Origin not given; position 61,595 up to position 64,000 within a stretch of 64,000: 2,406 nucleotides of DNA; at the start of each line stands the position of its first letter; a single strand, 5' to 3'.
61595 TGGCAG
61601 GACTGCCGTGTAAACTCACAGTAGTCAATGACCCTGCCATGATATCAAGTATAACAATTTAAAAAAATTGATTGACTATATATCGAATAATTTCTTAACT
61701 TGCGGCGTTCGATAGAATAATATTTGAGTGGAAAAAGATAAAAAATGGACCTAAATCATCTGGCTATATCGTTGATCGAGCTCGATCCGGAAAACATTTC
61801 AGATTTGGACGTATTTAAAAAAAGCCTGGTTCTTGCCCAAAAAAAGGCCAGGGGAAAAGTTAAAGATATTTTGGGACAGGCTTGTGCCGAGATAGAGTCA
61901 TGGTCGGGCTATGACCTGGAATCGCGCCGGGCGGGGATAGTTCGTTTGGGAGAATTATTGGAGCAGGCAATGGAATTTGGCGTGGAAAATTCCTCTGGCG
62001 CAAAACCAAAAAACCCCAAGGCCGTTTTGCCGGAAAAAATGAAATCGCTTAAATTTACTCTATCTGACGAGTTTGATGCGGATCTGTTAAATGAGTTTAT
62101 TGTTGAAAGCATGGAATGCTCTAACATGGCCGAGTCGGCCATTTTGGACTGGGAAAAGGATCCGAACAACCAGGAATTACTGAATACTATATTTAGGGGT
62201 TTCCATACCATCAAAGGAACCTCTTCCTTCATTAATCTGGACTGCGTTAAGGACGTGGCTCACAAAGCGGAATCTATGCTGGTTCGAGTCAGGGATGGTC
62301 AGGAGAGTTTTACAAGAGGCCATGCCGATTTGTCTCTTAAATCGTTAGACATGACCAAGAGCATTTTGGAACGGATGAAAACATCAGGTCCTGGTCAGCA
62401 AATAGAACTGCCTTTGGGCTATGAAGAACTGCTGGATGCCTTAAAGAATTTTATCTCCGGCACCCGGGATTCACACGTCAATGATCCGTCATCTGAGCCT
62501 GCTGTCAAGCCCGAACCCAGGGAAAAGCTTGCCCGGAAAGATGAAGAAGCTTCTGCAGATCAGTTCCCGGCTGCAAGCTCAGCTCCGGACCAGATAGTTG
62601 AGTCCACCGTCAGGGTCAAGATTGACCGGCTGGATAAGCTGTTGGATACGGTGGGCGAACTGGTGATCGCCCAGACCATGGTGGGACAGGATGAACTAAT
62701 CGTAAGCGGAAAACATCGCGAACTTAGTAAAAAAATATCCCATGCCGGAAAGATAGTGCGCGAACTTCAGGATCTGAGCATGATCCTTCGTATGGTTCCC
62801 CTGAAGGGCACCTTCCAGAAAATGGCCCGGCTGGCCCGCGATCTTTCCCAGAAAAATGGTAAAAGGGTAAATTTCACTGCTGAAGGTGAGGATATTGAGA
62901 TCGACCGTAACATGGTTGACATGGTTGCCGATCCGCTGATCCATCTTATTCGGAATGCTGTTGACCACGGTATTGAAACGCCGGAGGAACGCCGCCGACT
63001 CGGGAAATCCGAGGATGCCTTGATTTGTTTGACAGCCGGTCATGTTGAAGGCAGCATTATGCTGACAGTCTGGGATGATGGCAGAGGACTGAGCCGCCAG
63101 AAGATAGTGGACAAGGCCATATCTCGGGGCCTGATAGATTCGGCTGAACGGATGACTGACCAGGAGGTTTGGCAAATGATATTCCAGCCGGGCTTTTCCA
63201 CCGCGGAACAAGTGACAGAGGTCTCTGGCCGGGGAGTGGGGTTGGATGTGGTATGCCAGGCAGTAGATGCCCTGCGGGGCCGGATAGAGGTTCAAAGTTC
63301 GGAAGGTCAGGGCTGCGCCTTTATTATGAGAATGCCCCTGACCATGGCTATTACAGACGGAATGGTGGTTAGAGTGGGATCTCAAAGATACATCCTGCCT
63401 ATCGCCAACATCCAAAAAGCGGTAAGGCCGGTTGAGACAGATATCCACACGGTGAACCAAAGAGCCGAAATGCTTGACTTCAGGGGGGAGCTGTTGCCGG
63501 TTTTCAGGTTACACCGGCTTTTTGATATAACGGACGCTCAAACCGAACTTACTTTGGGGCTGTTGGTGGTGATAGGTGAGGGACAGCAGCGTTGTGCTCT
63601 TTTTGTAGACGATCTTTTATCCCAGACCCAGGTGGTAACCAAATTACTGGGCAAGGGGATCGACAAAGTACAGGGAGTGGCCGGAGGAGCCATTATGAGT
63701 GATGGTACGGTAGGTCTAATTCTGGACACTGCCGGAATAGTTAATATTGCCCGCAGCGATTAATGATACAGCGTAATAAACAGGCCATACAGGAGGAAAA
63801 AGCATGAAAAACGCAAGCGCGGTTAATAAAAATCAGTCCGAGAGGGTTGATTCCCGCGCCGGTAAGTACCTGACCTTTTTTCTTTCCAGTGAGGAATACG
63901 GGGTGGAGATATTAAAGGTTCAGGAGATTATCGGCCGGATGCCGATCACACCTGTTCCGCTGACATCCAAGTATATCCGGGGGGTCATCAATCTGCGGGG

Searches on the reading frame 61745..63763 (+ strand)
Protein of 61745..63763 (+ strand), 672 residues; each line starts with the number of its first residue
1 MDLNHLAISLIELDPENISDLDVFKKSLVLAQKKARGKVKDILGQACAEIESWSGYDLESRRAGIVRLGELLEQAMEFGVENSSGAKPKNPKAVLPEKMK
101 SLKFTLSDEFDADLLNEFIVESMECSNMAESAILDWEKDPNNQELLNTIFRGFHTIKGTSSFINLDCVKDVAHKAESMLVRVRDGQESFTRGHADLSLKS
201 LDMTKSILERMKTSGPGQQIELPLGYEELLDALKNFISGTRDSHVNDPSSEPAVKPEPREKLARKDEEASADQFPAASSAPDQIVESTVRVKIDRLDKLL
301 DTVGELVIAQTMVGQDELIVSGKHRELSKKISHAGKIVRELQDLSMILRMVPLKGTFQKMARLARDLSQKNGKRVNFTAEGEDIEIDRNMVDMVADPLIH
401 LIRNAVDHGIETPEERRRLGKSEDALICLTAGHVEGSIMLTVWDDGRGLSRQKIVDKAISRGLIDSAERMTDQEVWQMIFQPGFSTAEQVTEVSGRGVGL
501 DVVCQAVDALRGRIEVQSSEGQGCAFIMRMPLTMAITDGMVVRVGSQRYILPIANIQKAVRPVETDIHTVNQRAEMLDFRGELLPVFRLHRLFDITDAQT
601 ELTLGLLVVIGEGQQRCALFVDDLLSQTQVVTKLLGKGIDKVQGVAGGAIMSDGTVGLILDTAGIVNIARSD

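Call 9: search_protein_families(library=pfam, proteins=[window:61745-63763:+])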
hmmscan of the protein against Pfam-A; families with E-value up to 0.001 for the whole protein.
window:61745-63763:+ (672 aa): 4 families
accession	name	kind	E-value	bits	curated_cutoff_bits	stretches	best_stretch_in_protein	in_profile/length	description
PF01584.24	CheW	-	7.4e-22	77.9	23.5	1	539-667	2-135/138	CheW-like domain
PF02518.31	HATPase_c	-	6.4e-17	62.4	26.4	1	395-533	3-110/111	Histidine kinase-, DNA gyrase B-, and HSP90-like ATPase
PF02895.20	H-kinase_dim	-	5e-13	49.7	23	1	286-346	1-66/68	Signal transducing histidine kinase, homodimeric domain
PF01627.28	Hpt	-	1.8e-11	44.6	24.6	1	113-195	1-72/84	Hpt domain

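Call 11: find_related_loci(query=window:61745-63763:+, collection=genome_contigs, flank=4000)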
Query window:61745-63763:+ (672 aa) in genome_contigs; peptide patterns used: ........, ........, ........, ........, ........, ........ (x = any residue, [..] = any of these).
62 stretches matched a pattern; 26 encode a relative of the query (tblastn E <= 1e-3); 26 distinct loci.
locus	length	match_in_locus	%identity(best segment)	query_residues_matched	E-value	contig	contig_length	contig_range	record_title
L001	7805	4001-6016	95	1-672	0e+0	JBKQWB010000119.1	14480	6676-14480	MAG: Smithella sp. isolate SEr3G3H3I__bin_216 SEr3G3H3I_000000465134, whole genome shotgun sequence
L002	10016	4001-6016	90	1-672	0e+0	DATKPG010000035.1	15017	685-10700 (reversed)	MAG TPA_asm: Smithella sp. isolate SMAG_U14785 k141_3333024, whole genome shotgun sequence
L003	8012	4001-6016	90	1-672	0e+0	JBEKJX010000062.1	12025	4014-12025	MAG: Smithella sp. isolate SPRUCE 333 SPRUCE_333_62, whole genome shotgun sequence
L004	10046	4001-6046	82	1-670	0e+0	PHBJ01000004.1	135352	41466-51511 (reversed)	MAG: Deltaproteobacteria bacterium HGW-Deltaproteobacteria-13 08E140C01_z5_2013_Ig3399_v2_scaffold_147, whole genome sho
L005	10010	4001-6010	84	1-670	0e+0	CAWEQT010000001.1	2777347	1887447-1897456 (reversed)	MAG: uncultured delta proteobacterium isolate MFD01828.bin.1.70 genome assembly, contig: contig_19051, whole genome shot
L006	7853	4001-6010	79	1-670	0e+0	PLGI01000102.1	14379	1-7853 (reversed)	MAG: Syntrophaceae bacterium isolate bog_1110 73.20110800_S3D.35_contig_14790, whole genome shotgun sequence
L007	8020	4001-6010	79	1-670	0e+0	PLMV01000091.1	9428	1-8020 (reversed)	MAG: Syntrophaceae bacterium isolate fen_1165 73.20120800_E2X.4_contig_3902, whole genome shotgun sequence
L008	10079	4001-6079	76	1-670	0e+0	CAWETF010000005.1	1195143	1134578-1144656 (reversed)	MAG: uncultured delta proteobacterium isolate MFD01476.bin.1.246 genome assembly, contig: contig_7338, whole genome shot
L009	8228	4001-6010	76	1-670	0e+0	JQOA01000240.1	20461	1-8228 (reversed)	Smithella sp. D17 contig_64, whole genome shotgun sequence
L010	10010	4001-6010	76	1-670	0e+0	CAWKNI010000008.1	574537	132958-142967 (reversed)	MAG: uncultured delta proteobacterium isolate MFD01231.bin.1.87 genome assembly, contig: contig_71, whole genome shotgun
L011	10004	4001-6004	75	1-670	0e+0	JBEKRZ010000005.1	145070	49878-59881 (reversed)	MAG: Smithella sp. isolate SPRUCE 522 SPRUCE_522_5, whole genome shotgun sequence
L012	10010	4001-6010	73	1-670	0e+0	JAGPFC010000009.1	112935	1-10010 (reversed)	MAG: Smithella sp. isolate Gw_SlDig_bin_149 Gw_SlDig_139_length_112935_cov_16.621915, whole genome shotgun sequence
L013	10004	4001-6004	74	1-670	0e+0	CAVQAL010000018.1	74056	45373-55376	MAG: uncultured delta proteobacterium isolate MFD01476.bin.1.1 genome assembly, contig: contig_81160, whole genome shotg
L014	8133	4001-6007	72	1-670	0e+0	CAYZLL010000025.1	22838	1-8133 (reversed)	MAG TPA_asm: uncultured Smithella sp. isolate SRP192927_co1_877 genome assembly, contig: NODE_4302_length_22838_cov_10.2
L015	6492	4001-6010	73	1-670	0e+0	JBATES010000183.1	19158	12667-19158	MAG: Smithella sp. isolate MFD10098_ilm_asm_bin11 k127_3839, whole genome shotgun sequence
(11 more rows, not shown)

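Call 27: search_protein_families(library=pfam, proteins=[L005:6058-6594:+, L005:6643-8658:+, L005:8655-9551:+, L005:3080-3376:-, L005:2798-3052:-], max_evalue=0.01)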
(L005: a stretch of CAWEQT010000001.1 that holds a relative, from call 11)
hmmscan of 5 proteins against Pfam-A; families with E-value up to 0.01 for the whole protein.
L005:6058-6594:+ (178 aa): 1 family
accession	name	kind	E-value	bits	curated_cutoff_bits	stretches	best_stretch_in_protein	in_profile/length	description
PF01584.24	CheW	-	3.9e-36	124.2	23.5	1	21-156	1-136/138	CheW-like domain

L005:6643-8658:+ (671 aa): 5 families
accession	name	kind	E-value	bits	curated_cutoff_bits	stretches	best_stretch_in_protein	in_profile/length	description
PF00015.26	MCPsignal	-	2.3e-44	151.7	34.6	1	455-610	3-172/172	Methyl-accepting chemotaxis protein (MCP) signalling domain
PF12729.13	4HB_MCP_1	-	1.7e-22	80.3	27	1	4-173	1-170/181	Four helix bundle sensory module for signal transduction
PF18947.5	HAMP_2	-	3.6e-19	68.9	24.3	1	326-389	2-65/67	HAMP domain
PF00672.30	HAMP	-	7.7e-14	52.2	25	1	212-259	5-52/53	HAMP domain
PF11622.13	DUF3251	-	0.0098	16.3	23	0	426-514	15-103/161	Protein of unknown function (DUF3251)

L005:8655-9551:+ (298 aa): 6 families
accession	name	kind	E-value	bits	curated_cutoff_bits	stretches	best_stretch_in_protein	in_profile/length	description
PF01739.24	CheR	-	1e-64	218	27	1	88-270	1-185/195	CheR methyltransferase, SAM binding domain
PF03705.20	CheR_N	-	7.9e-16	57.9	27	1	22-73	2-53/53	CheR methyltransferase, all-alpha domain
PF13649.12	Methyltransf_25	-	1.2e-07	32.8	27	1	213-254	55-97/97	Methyltransferase domain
PF08242.18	Methyltransf_12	-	5.1e-07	30.8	30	1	144-256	16-98/98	Methyltransferase domain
PF08241.18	Methyltransf_11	-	2.8e-06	28.3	21.2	0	219-258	57-95/95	Methyltransferase domain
PF13489.12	Methyltransf_23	-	0.00043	20.5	27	1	208-258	68-116/164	Methyltransferase domain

L005:3080-3376:- (98 aa): 0 families

L005:2798-3052:- (84 aa): 1 family
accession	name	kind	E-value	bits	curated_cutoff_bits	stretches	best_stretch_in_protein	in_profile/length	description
PF00990.26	GGDEF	-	1.1e-20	74.4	23.8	1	1-74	37-110/161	Diguanylate cyclase, GGDEF domain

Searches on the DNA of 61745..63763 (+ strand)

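Call 13: search_rna_families(sources=[L001, L002, L003, L004, L005, L006, L007, L008, L009, L010, L011, L012, L013], threshold=gathering)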
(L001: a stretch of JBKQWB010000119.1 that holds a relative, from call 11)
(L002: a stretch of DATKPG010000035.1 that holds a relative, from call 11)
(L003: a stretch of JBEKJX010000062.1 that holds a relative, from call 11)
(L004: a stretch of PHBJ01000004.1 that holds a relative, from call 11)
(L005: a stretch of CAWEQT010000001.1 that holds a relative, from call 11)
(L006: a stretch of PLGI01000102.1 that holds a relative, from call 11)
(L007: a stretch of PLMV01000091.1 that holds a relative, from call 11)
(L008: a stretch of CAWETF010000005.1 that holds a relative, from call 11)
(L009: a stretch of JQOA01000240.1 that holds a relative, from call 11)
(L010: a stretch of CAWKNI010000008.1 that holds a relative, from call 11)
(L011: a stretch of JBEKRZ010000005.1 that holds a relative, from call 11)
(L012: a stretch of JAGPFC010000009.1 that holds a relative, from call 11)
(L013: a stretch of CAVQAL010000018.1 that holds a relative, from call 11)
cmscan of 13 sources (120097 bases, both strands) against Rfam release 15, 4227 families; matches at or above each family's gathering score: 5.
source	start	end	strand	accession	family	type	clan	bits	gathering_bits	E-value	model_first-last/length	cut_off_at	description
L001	3776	3866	+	RF01051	c-di-GMP-I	Cis-reg; riboswitch;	CL00126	73.6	35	2.8e-12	1-87/87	no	c-di-GMP-I riboswitch aptamer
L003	3774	3864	+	RF01051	c-di-GMP-I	Cis-reg; riboswitch;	CL00126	71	35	1.2e-11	1-87/87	no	c-di-GMP-I riboswitch aptamer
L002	3778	3869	+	RF01051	c-di-GMP-I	Cis-reg; riboswitch;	CL00126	69.5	35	2.8e-11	1-87/87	no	c-di-GMP-I riboswitch aptamer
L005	3773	3863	+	RF01051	c-di-GMP-I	Cis-reg; riboswitch;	CL00126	56.1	35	5.1e-08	1-87/87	no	c-di-GMP-I riboswitch aptamer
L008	3776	3877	+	RF01051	c-di-GMP-I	Cis-reg; riboswitch;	CL00126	38.5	35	0.0011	1-87/87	no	c-di-GMP-I riboswitch aptamer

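Call 14: search_rna_families(sources=[L014, L015, L016, L017, L018, L019, L020, L021, L022, L023, L024, L025, L026], threshold=gathering)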
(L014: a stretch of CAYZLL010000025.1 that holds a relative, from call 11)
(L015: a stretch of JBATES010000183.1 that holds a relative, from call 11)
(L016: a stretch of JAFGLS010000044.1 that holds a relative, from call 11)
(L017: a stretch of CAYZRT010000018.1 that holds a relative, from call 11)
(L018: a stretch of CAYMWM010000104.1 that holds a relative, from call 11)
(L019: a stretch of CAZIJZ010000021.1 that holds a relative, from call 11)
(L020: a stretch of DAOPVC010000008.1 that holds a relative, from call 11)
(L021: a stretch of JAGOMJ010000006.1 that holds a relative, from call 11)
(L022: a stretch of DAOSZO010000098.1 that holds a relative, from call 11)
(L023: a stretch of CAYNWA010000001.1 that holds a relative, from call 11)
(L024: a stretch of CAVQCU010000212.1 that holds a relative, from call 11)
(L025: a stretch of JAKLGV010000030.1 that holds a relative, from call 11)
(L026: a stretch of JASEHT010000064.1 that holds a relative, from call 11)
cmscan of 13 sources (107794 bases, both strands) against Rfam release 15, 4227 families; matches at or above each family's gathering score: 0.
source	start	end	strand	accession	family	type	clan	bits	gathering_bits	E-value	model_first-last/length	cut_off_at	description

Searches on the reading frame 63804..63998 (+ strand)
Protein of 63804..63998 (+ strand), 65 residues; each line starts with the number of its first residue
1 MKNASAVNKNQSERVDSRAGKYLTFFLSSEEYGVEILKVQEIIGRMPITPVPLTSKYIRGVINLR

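Call 9: search_protein_families(library=pfam, proteins=[window:63804-63998:+])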
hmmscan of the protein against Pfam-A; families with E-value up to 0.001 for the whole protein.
window:63804-63998:+ (65 aa): 1 family
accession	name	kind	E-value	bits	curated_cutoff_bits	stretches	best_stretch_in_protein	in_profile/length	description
PF01584.24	CheW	-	2.5e-11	43.8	23.5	1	21-65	1-45/138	CheW-like domain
